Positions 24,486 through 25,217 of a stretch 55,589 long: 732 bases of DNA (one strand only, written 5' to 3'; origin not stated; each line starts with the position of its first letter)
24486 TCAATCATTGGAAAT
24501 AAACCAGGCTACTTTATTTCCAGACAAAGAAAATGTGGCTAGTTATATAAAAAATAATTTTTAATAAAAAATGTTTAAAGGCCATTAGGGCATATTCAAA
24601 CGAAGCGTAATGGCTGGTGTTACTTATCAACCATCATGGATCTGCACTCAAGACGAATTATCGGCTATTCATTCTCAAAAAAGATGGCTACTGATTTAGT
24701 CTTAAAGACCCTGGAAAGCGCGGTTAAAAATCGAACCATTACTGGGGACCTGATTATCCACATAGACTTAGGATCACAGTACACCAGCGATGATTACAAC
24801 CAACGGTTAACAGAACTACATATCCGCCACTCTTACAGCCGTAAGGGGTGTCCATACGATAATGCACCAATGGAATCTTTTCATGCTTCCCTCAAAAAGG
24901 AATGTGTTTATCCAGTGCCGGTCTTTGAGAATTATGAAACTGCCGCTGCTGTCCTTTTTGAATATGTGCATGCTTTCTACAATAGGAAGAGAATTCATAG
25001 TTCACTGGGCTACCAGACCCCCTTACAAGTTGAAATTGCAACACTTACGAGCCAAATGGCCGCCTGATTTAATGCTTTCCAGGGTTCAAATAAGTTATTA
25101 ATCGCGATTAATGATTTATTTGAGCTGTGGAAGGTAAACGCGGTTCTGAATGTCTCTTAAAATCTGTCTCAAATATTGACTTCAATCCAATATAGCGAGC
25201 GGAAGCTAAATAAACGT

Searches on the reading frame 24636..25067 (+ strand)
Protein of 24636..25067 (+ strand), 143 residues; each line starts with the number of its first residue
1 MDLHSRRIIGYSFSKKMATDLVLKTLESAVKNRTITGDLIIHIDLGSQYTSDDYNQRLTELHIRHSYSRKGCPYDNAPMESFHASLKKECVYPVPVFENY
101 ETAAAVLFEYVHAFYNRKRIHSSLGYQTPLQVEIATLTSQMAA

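Call 3: search_protein_families(library=pfam, proteins=[window:24636-25067:+], max_evalue=1)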
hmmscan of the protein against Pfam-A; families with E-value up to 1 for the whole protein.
window:24636-25067:+ (143 aa): 3 families
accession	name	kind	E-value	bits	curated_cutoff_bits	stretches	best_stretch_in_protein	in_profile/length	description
PF00665.32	rve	-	7.2e-15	55.5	32.6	1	1-73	30-102/102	Integrase core domain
PF13683.12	rve_3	-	8.5e-15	54.7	26.5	1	62-129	2-67/67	Integrase core domain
PF13333.12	rve_2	-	2.4e-13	50.4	22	1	80-136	1-55/56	Integrase core domain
